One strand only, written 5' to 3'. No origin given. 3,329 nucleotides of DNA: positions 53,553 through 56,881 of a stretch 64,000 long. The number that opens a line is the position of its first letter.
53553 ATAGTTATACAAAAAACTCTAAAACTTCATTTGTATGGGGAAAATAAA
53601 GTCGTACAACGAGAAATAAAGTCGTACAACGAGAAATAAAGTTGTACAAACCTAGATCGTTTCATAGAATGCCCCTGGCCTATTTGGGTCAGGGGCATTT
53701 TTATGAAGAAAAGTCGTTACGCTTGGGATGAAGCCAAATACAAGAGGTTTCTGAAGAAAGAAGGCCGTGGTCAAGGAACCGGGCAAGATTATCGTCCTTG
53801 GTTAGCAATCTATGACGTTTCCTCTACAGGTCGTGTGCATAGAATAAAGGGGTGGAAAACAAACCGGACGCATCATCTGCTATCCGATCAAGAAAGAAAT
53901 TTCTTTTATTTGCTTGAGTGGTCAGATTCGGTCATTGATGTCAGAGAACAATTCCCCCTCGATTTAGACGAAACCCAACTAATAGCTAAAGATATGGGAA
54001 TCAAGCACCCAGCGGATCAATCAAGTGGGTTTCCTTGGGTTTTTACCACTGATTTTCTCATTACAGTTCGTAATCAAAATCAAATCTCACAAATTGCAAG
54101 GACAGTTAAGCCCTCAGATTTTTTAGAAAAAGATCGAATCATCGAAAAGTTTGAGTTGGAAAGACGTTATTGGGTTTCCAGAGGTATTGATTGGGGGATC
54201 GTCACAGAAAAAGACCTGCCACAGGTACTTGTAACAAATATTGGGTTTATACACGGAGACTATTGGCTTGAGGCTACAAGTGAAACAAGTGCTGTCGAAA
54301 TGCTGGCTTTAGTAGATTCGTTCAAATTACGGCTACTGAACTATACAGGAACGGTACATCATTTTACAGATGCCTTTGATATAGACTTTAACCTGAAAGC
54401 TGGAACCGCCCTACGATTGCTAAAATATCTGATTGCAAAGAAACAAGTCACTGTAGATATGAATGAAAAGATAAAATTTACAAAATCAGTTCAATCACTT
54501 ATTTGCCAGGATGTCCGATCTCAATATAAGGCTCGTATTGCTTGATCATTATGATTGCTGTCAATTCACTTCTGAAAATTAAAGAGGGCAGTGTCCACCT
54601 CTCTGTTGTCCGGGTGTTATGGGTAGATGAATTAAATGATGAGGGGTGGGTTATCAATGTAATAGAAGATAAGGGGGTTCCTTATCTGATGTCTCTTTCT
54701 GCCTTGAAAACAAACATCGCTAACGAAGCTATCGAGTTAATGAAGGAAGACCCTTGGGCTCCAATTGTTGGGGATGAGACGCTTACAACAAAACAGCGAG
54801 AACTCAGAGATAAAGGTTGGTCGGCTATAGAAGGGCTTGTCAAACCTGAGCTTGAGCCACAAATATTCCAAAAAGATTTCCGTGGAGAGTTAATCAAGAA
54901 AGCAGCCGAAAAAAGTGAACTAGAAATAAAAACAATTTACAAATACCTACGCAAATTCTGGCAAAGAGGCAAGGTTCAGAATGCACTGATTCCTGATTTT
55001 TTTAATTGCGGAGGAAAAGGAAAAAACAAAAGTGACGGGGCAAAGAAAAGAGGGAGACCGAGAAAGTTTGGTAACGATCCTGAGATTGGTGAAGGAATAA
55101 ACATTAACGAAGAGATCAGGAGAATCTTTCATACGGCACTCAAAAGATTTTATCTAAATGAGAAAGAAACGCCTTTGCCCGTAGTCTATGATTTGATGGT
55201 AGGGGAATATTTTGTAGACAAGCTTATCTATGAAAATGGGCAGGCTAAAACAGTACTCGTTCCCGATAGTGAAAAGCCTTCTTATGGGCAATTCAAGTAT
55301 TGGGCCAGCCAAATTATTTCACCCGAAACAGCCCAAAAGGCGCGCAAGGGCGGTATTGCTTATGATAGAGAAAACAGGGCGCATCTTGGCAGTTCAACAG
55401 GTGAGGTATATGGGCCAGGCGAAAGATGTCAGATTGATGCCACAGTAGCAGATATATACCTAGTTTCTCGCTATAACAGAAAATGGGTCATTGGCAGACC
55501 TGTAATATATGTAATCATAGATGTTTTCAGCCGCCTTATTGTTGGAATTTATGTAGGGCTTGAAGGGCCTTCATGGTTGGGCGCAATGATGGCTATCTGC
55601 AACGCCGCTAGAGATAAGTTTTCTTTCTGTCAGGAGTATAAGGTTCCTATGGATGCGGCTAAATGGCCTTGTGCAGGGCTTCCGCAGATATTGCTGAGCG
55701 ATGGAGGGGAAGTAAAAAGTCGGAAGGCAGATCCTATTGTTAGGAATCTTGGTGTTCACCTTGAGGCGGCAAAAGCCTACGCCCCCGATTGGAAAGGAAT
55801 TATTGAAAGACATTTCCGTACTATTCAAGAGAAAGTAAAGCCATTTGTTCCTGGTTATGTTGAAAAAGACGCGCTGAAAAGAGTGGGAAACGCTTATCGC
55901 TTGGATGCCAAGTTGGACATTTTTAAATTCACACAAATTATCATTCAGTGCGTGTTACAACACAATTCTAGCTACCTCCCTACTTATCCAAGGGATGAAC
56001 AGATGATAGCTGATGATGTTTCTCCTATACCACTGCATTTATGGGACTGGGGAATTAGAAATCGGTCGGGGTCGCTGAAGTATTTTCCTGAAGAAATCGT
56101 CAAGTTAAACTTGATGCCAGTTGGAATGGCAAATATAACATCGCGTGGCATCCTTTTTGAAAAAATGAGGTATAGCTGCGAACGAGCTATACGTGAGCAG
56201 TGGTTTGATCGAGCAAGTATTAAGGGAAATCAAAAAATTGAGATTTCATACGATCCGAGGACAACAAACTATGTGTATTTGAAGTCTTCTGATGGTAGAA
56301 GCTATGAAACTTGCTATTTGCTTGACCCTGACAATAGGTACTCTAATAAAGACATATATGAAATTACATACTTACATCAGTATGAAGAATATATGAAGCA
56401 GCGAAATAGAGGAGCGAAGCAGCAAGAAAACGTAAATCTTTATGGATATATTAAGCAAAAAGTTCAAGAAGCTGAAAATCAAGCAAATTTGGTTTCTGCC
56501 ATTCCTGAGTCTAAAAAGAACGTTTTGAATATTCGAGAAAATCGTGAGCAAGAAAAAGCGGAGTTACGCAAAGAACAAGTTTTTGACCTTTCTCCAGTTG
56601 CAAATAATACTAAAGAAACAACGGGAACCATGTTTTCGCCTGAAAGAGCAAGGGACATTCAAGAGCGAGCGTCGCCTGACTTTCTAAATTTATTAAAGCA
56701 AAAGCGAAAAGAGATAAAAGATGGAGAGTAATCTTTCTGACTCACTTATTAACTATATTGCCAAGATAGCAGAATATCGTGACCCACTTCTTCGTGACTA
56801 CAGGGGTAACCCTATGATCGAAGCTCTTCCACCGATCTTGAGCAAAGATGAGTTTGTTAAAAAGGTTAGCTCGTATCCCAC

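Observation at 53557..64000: Tn7-family transposon sitting at the canonical glmS attachment site, right end fully resolved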

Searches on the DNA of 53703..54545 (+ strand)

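Call 82: search_dna_similar(query=L086:8868-10000:+, collection=ecoli_genomes, mode=near, max_rows=8)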
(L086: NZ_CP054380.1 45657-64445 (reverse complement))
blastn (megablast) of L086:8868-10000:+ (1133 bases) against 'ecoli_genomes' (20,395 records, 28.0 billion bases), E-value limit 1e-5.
Records with a match: 115; places in all: 123; records where one place covers at least 80% of the query: 100.
Genomes with a match: 113 of 5426; with a place that covers at least 80% of the query: 98. Places per genome that has any: lowest 1, median 1, highest 2. On chromosomes: 103 places; on plasmids: 20.
Best place of each record, by identity: >=99% 111; 95-99% 2; 80-90% 2.
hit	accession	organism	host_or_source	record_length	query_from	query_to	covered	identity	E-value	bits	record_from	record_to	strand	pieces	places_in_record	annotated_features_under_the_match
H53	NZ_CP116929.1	Escherichia coli strain MLI105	Homo sapiens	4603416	1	1133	100%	100.0%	0e+0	2111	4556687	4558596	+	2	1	TnsA endonuclease N-terminal domain-containing protein | IS1-like element IS1A family transposase | transposase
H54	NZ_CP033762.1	Escherichia coli strain FDAARGOS_536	Homo sapiens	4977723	1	1133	100%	100.0%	0e+0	2093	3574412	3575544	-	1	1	TnsA endonuclease N-terminal domain-containing protein | DDE-type integrase/transposase/recombinase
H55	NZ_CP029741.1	Escherichia coli strain AR_0085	missing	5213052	1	1133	100%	100.0%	0e+0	2093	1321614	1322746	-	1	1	TnsA endonuclease N-terminal domain-containing protein | DDE-type integrase/transposase/recombinase | hypothetical protein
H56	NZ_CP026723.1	Escherichia coli strain 266917_2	Homo sapiens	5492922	1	1133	100%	100.0%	0e+0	2093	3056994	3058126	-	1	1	TnsA endonuclease N-terminal domain-containing protein | DDE-type integrase/transposase/recombinase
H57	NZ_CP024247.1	Escherichia coli O27:H7 strain B4103-1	missing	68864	1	1133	100%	100.0%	0e+0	2093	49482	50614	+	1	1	TnsA endonuclease N-terminal domain-containing protein | DDE-type integrase/transposase/recombinase | IS91-like element ISCR2 family transposase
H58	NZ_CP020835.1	Escherichia coli strain CFSAN051542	blue cheese in wax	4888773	1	1133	100%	100.0%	0e+0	2093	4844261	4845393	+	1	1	TnsA endonuclease N-terminal domain-containing protein | DDE-type integrase/transposase/recombinase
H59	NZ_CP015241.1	Escherichia coli strain 2013C-4465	Homo sapiens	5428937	1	1133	100%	100.0%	0e+0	2093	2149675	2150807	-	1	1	TnsA endonuclease N-terminal domain-containing protein | DDE-type integrase/transposase/recombinase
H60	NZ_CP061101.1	Escherichia coli strain 1EC213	Homo sapiens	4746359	1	1133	100%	100.0%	0e+0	2093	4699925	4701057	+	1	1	TnsA endonuclease N-terminal domain-containing protein | DDE-type integrase/transposase/recombinase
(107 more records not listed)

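Call 83: get_annotated_region(hit=H54, flank=14000)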
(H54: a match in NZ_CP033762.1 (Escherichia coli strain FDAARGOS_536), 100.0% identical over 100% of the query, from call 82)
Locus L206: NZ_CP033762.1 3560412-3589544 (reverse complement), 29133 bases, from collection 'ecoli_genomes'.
description: Escherichia coli strain FDAARGOS_536 chromosome, complete genome
organism: Escherichia coli strain FDAARGOS_536 (NCBI taxid 562)
replicon: chromosome; assembly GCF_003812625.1
host: Homo sapiens; source: Peripheral blood; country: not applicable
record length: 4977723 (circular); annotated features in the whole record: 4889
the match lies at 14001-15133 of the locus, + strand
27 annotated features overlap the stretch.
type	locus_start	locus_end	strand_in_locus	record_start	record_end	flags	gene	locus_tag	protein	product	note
CDS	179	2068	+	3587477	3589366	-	mnmG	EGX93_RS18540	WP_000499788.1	tRNA uridine-5-carboxymethylaminomethyl(34) synthesis enzyme MnmG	-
CDS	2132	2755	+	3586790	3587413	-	rsmG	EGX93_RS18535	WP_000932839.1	16S rRNA (guanine(527)-N(7))-methyltransferase RsmG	-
CDS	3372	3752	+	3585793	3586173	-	atpI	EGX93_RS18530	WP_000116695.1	F0F1 ATP synthase subunit I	-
CDS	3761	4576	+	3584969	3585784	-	atpB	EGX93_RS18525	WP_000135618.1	F0F1 ATP synthase subunit A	-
CDS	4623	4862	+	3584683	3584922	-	atpE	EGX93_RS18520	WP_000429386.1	F0F1 ATP synthase subunit C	-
CDS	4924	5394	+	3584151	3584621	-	atpF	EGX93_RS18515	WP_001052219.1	F0F1 ATP synthase subunit B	-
CDS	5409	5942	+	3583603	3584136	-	atpH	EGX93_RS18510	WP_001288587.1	F0F1 ATP synthase subunit delta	-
CDS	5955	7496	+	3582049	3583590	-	atpA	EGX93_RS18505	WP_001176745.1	F0F1 ATP synthase subunit alpha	-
CDS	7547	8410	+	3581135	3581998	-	atpG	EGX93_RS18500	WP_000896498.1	F0F1 ATP synthase subunit gamma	-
CDS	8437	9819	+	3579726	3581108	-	atpD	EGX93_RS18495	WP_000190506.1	F0F1 ATP synthase subunit beta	-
CDS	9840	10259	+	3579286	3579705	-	atpC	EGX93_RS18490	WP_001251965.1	F0F1 ATP synthase subunit epsilon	-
CDS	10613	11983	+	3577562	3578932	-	glmU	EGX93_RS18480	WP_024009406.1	bifunctional UDP-N-acetylglucosamine diphosphorylase/glucosamine-1-phosphate N-acetyltransferase GlmU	-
CDS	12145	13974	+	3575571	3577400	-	glmS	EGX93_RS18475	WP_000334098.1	glutamine--fructose-6-phosphate transaminase (isomerizing)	-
CDS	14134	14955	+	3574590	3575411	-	-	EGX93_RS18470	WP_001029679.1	TnsA endonuclease N-terminal domain-containing protein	-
CDS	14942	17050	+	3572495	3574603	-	-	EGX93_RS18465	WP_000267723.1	DDE-type integrase/transposase/recombinase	-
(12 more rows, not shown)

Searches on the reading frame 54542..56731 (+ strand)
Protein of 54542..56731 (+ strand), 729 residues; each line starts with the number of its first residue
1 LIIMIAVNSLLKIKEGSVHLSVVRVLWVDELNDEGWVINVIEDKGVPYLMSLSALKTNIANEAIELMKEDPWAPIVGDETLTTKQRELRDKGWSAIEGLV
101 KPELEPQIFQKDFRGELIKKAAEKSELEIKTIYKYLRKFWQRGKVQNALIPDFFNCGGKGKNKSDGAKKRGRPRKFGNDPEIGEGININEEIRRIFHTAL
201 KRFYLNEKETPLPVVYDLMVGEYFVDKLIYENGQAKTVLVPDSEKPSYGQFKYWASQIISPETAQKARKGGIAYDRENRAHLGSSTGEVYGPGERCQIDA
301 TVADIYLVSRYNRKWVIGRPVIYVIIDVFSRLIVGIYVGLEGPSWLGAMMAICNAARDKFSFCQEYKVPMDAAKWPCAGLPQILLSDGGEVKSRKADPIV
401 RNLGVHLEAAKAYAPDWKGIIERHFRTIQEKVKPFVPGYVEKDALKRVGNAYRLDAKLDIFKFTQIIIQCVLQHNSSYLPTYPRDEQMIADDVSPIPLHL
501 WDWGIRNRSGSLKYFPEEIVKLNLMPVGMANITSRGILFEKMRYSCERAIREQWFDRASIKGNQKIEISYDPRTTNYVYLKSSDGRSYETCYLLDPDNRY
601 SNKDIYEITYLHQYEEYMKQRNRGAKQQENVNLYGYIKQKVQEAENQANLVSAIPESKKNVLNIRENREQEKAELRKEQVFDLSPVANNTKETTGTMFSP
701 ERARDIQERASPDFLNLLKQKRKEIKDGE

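Call 3: search_protein_families(library=pfam, proteins=[window:54542-56731:+], max_evalue=0.01)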
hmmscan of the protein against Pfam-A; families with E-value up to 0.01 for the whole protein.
window:54542-56731:+ (729 aa): 1 family
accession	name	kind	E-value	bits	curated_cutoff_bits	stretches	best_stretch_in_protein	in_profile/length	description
PF09299.17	Mu-transpos_C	-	0.00011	22.6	21.7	1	523-586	3-57/61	Mu transposase, C-terminal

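Call 5: search_protein_families(library=ncbifam, proteins=[window:54542-56731:+], max_evalue=0.01)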
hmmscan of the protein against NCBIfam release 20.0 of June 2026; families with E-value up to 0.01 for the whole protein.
window:54542-56731:+ (729 aa): 1 family
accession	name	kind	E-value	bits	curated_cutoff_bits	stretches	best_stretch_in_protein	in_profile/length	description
NF033577.2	transpos_IS481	equivalog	8.3e-05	22.2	224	1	379-432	186-243/284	IS481 family transposase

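Call 40: search_solved_structures(query=window:54542-56731:+, max_evalue=0.01, show_alignments=2)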
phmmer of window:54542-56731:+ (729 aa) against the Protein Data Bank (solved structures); distinct sequences matched with E-value up to 0.01: 7.
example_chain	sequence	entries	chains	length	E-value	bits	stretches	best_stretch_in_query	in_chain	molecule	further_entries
7pik_A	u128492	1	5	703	1.5e-110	373.6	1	36-719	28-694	Transposon Tn7 transposition protein TnsB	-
9y7b_A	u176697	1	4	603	1.2e-20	76.3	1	294-616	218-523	IF3A Tn6677 TnsB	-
30jv_A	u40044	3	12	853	1.8e-15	59.3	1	194-614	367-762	TnsA endonuclease N-terminal domain-containing protein,TnsB transposase | PseTnsAB artificial fusion protein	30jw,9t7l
30ga_R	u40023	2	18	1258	4.3e-15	58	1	194-614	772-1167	Maltose/maltodextrin-binding periplasmic protein,TnsA endonuclease N-terminal domain-conta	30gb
8rdu_R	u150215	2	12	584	1.6e-14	56.1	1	293-476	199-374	TnsB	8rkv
7svw_A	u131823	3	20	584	1.6e-14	56.1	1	293-476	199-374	TnsB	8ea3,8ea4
8aa5_AP1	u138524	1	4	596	1.7e-14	56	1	293-476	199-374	TnsB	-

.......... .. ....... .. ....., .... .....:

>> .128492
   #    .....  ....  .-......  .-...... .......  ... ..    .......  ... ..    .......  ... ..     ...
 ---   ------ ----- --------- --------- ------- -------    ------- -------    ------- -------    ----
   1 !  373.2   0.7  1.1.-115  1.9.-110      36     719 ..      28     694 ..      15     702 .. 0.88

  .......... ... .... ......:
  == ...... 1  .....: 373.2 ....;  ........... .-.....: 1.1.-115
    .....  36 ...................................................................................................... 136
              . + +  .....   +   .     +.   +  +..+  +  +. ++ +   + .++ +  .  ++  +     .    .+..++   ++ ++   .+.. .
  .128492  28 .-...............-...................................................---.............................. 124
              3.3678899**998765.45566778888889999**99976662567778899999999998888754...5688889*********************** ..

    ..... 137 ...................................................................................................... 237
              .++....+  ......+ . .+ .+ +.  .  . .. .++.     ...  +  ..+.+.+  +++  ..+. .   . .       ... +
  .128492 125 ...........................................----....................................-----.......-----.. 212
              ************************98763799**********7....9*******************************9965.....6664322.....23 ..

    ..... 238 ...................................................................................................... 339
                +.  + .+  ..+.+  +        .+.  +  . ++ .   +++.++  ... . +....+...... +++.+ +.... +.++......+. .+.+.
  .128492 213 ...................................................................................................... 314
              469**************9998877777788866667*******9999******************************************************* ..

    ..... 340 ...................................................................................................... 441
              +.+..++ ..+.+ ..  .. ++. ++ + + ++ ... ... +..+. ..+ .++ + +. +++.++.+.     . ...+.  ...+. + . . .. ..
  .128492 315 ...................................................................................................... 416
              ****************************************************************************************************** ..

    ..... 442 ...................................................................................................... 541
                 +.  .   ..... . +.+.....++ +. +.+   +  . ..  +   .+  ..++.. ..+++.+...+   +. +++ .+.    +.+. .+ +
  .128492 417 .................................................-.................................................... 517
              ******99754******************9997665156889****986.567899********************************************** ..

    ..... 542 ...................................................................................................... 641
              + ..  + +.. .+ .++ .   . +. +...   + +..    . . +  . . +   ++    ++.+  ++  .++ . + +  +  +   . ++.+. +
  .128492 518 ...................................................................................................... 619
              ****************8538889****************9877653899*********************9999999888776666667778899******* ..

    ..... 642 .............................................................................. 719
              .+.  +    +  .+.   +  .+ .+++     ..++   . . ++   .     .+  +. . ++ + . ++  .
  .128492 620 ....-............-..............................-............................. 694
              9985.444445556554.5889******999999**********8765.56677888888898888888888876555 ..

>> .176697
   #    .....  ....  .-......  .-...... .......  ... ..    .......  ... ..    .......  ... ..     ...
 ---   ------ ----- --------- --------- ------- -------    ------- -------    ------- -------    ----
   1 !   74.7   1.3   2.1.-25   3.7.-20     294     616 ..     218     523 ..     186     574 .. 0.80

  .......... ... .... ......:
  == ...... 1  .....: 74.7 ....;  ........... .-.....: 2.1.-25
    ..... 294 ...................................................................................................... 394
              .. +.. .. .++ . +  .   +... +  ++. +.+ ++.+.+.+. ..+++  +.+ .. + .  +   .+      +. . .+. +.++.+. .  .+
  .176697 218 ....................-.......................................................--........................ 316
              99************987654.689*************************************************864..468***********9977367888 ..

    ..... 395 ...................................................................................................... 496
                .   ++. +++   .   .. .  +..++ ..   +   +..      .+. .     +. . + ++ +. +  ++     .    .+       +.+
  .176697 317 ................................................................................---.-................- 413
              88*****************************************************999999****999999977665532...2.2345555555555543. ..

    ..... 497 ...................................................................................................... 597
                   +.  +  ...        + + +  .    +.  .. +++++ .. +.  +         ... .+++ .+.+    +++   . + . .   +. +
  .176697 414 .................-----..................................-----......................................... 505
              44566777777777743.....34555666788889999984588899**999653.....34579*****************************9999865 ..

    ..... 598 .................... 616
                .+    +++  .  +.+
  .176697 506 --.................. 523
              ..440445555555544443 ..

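Call 103: find_related_loci(query=window:54542-56731:+, collection=metagenome_contigs, flank=10000)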
Query window:54542-56731:+ (729 aa) in metagenome_contigs; peptide patterns used: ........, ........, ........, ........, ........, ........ (x = any residue, [..] = any of these).
46 stretches matched a pattern; 2 encode a relative of the query (tblastn E <= 1e-3); 2 distinct loci.
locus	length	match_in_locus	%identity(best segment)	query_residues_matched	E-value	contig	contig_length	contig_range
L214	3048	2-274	60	463-553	2e-32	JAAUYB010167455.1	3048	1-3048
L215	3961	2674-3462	26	166-434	3e-15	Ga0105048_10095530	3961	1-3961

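Call 104: find_homologous_proteins(query=window:54542-56731:+, max_evalue=1e-50)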
Query window:54542-56731:+ (729 aa): 2239 proteins with E <= 1e-50 among 8000 candidates; the best 120 are listed.
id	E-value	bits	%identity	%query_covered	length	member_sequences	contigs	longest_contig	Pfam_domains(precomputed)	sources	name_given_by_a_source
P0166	0.0e+0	1671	100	100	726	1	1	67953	PF27135.1,PF27165.1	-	-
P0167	1.3e-247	842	50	100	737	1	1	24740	PF09299.18,PF27135.1,PF27165.1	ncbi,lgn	-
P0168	3.3e-245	834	51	100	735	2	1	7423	PF27135.1,PF27165.1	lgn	-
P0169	1.1e-244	832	51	100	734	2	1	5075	PF27135.1,PF27165.1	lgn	-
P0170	1.7e-244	831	51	100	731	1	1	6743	PF27135.1,PF27165.1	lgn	-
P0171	4.7e-244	830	51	100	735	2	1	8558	PF09299.18,PF27135.1,PF27165.1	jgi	jgi:hypothetical protein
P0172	5.1e-242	823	50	100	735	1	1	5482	PF09299.18,PF27135.1,PF27165.1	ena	-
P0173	5.4e-242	823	51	100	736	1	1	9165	PF27135.1,PF27165.1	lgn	-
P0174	1.6e-240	818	50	100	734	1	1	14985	PF09299.18,PF27135.1,PF27165.1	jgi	jgi:hypothetical protein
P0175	5.1e-238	810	50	100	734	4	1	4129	PF09299.18,PF27135.1,PF27165.1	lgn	-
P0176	9.6e-238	809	51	100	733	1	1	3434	PF09299.18,PF27135.1,PF27165.1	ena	-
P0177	3.3e-237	807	51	100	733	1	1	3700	PF09299.18,PF27135.1,PF27165.1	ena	-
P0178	4.2e-236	804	51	100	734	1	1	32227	PF09299.18,PF27135.1,PF27165.1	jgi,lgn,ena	-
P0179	2.0e-235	801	49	99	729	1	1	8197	PF27135.1,PF27165.1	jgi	jgi:hypothetical protein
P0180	6.0e-235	800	50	100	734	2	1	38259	PF09299.18,PF27135.1,PF27165.1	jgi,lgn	jgi:hypothetical protein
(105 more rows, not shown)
